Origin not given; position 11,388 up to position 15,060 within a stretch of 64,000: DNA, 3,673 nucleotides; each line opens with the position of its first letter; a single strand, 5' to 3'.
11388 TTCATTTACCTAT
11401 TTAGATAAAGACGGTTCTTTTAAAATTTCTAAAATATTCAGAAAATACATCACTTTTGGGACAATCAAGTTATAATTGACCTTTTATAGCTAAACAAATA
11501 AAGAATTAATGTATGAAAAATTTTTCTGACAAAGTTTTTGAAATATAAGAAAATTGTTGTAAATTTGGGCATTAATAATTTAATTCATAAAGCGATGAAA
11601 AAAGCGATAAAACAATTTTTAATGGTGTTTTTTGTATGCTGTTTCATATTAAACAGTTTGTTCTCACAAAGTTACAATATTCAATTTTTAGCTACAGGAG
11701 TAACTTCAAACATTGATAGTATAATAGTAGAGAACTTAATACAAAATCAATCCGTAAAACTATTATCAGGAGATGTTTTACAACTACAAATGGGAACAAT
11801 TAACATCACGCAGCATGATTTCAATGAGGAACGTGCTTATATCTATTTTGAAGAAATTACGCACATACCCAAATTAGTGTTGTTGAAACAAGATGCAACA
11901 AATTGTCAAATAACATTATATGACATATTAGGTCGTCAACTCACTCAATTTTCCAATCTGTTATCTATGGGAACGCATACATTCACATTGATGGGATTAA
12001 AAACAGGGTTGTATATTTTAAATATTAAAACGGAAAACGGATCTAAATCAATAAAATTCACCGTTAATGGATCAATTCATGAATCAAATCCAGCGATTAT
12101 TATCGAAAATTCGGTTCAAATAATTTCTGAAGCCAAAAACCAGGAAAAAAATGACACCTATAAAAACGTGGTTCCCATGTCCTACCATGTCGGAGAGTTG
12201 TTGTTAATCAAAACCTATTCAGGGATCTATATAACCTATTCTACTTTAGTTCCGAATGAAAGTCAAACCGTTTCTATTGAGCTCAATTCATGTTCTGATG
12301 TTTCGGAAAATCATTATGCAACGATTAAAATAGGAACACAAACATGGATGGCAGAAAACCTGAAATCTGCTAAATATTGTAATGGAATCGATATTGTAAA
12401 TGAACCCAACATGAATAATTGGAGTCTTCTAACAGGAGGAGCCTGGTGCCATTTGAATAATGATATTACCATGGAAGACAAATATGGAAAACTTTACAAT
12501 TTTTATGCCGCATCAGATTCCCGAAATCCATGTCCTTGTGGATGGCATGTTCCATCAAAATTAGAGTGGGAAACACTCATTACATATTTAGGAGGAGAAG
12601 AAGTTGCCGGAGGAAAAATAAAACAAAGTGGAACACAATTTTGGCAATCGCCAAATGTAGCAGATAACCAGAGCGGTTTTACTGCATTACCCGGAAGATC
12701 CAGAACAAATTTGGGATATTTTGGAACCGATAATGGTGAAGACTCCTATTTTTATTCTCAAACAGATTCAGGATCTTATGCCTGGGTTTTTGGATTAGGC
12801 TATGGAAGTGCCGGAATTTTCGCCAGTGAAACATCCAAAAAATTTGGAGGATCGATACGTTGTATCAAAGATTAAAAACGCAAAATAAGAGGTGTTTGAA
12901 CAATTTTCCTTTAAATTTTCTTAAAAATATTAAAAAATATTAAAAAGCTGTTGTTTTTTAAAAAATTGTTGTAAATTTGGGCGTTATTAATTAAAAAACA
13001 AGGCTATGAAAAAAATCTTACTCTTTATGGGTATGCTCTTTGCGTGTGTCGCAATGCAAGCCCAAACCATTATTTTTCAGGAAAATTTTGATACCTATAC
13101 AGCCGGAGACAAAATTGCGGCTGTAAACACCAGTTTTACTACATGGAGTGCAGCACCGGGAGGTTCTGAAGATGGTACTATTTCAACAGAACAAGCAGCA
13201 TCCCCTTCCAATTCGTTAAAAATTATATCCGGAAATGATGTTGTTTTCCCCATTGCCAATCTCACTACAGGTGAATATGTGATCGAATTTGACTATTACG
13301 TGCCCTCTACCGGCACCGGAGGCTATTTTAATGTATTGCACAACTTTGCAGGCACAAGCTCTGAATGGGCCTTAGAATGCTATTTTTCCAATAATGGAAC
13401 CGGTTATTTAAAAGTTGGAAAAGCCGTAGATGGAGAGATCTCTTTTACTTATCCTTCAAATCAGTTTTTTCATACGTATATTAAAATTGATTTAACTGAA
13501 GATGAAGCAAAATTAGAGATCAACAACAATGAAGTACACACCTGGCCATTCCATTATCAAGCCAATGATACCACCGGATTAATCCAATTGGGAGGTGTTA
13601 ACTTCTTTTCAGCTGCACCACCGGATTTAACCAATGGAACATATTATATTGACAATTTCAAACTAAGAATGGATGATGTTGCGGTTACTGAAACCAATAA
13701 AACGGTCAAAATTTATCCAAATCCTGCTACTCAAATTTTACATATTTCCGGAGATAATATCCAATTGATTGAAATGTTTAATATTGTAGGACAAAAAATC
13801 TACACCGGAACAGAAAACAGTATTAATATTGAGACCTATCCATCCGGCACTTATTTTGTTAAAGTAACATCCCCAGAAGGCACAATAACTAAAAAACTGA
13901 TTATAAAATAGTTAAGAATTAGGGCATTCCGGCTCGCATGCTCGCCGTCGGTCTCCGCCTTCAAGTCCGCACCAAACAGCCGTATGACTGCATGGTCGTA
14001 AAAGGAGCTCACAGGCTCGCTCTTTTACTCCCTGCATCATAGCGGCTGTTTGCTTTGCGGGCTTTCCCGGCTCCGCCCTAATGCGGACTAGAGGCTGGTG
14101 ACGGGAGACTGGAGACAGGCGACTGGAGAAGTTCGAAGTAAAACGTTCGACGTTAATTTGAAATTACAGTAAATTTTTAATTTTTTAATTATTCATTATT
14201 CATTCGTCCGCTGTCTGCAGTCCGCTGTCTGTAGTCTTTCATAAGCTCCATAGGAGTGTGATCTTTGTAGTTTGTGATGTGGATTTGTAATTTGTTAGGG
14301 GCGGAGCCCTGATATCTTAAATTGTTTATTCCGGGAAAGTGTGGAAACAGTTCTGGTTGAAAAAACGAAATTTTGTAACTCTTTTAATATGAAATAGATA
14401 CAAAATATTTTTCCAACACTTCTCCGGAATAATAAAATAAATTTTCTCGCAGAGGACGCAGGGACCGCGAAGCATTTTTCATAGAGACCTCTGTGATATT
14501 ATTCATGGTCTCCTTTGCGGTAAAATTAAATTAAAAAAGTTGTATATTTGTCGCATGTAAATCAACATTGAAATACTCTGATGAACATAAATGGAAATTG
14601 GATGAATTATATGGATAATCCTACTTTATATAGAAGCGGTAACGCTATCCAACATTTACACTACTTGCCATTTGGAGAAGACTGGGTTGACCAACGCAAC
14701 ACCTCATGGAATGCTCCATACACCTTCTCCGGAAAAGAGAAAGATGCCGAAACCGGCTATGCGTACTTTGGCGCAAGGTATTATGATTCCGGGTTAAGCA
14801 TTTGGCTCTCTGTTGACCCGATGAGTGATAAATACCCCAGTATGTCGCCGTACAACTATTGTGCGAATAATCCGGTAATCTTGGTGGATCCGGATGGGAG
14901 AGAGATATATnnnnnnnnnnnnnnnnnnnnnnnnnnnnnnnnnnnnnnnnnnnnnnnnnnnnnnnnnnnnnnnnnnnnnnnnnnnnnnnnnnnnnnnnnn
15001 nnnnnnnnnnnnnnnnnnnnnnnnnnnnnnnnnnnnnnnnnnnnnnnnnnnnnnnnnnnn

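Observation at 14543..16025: Orphan RHS toxin tip with an exact JAMM metalloprotease motif, its own promoter box and a coupled immunity gene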

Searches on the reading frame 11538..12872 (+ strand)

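Call 8: search_protein_families(library=pfam, proteins=[window:11538-12872:+], max_evalue=0.01)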
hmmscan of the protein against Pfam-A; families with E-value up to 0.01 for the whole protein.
window:11538-12872:+ (445 aa): 2 families
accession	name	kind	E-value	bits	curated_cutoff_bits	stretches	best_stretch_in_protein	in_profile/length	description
PF09603.15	Fib_succ_major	-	4.3e-37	128.6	33.9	1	263-444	1-187/187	Fibrobacter succinogenes major domain (Fib_succ_major)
PF18962.6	Por_Secre_tail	-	3.2e-07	31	27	1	117-175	16-74/75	Secretion system C-terminal sorting domain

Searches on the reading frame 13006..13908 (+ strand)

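Call 8: search_protein_families(library=pfam, proteins=[window:13006-13908:+], max_evalue=0.01)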
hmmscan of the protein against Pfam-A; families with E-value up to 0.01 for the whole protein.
window:13006-13908:+ (301 aa): 1 family
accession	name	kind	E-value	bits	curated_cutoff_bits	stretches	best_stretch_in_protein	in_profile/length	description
PF18962.6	Por_Secre_tail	-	6e-13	49.3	27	1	236-300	1-75/75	Secretion system C-terminal sorting domain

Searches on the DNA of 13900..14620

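Call 65: search_rna_families(source=window, start=13900, end=14620, threshold=evalue, max_evalue=1)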
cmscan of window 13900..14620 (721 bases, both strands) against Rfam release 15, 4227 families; matches with E-value up to 1: 1.
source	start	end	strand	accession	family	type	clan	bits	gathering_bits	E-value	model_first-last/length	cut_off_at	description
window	14307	14418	-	RF01578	RUF1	Gene; sRNA;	-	18.1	70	0.63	1-264/264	no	Plasmodium RNA of unkown function RUF1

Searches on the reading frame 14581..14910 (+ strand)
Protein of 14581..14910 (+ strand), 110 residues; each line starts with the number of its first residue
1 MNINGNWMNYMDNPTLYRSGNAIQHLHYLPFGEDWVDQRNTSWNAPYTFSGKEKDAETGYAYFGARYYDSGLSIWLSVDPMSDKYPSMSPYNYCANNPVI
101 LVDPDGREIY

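Call 11: find_related_loci(query=window:14581-14910:+, collection=genome_contigs, flank=6000)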
Query window:14581-14910:+ (110 aa) in genome_contigs; peptide patterns used: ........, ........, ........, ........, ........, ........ (x = any residue, [..] = any of these).
595 stretches matched a pattern (row limit reached: there are more); 568 encode a relative of the query (tblastn E <= 1e-3); the best 80 are kept; 80 distinct loci.
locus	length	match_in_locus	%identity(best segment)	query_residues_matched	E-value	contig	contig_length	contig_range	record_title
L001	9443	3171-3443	89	19-109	8e-56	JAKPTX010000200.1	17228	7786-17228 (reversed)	MAG: Bacteroidota bacterium isolate USPA_maxbin.052 k141_1165121, whole genome shotgun sequence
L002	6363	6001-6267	89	19-107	3e-54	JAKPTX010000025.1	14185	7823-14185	MAG: Bacteroidota bacterium isolate USPA_maxbin.052 k141_559755, whole genome shotgun sequence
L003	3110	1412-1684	88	19-109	8e-54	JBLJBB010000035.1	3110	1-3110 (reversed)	MAG: Bacteroidales bacterium isolate FCR3224_Bin.10_lim Bin.10.NODE_5913_length_3110_cov_7.285434, whole genome shotgun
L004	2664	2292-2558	90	19-107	3e-53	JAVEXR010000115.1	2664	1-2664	MAG: Candidatus Moraniibacteriota bacterium isolate BF4_177 NODE_169147_length_2664_cov_19.179346_Biofilm4, whole genome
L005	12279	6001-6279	78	17-109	3e-48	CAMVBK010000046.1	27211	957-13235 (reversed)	MAG TPA_asm: uncultured Bacteroidales bacterium isolate SRR8387716_bin.108_metaWRAP_v1.3_MAG genome assembly, contig: ER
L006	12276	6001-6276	73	18-109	7e-47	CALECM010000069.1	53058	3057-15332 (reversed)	MAG TPA_asm: uncultured Bacteroidales bacterium isolate ERR732777_bin.36_CONCOCT_v1.1_MAG genome assembly, contig: ERZ80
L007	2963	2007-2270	81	20-107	5e-47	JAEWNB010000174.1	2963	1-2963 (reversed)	MAG: Bacteroidetes bacterium isolate OH_PDB_151 k127_1246260, whole genome shotgun sequence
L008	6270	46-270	89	36-110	2e-45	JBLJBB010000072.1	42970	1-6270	MAG: Bacteroidales bacterium isolate FCR3224_Bin.10_lim Bin.10.NODE_166_length_42970_cov_8.050402, whole genome shotgun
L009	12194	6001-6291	68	6-109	3e-45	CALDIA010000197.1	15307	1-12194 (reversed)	MAG TPA_asm: uncultured Bacteroidales bacterium isolate ERR1278073_bin.58_CONCOCT_v1.1_MAG genome assembly, contig: ERZ8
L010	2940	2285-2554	73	20-109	6e-43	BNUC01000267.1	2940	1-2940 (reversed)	Betaproteobacteria bacterium MS502-56 DNA, sequence267, whole genome shotgun sequence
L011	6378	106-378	69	18-108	3e-43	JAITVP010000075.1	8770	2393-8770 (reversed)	MAG: Bacteroidales bacterium isolate TD116_bin5 k119_241624, whole genome shotgun sequence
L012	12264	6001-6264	75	20-106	8e-42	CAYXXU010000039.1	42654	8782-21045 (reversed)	MAG TPA_asm: uncultured Bacteroidales bacterium isolate SRP220891_co2_158 genome assembly, contig: NODE_1285_length_4265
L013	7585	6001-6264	70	19-106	4e-41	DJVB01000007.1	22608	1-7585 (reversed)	MAG TPA_asm: Bacteroidales bacterium UBA6267 UBA6267_contig_5712, whole genome shotgun sequence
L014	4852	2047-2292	79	28-109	2e-41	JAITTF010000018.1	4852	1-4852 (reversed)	MAG: Bacteroidales bacterium isolate Rs511_bin46 k119_3406235, whole genome shotgun sequence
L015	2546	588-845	72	25-110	1e-40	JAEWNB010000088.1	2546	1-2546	MAG: Bacteroidetes bacterium isolate OH_PDB_151 k127_218863, whole genome shotgun sequence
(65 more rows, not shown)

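Call 77: find_homologous_proteins(query=L002:4501-6267:+, max_evalue=1e-30)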
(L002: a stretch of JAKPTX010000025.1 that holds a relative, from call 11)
Query L002:4501-6267:+ (589 aa): 2451 proteins with E <= 1e-30 among 8000 candidates; the best 120 are listed.
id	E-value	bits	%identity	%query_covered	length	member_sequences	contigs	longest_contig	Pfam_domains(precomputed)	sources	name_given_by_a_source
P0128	1.1e-271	921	68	100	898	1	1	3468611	PF05593.20,PF25023.2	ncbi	-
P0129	7.0e-242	823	89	67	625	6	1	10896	-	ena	-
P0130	1.1e-223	763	67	86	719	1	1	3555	PF05593.20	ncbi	-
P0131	9.8e-217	740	64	89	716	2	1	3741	PF05593.20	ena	-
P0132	1.5e-210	719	77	67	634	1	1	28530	-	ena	-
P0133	5.2e-188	645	59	89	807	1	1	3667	PF05593.20,PF25023.2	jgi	jgi:RHS repeat-associated protein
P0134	7.9e-187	641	58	90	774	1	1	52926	PF05593.20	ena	-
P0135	1.0e-183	631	58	88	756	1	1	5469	-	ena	-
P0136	1.0e-174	601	69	67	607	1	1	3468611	PF15659.13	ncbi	-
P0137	1.4e-172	594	50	100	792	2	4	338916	PF05593.20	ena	-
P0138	3.7e-169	583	53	90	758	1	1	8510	PF05593.20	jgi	-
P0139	5.0e-169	582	50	100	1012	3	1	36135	PF20041.6,PF05593.20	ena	-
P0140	8.4e-168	578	50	100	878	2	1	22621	PF15659.13,PF05593.20,PF25023.2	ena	-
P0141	2.4e-167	577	52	90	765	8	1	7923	PF05593.20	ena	-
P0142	8.1e-167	575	56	83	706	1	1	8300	PF05593.20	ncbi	-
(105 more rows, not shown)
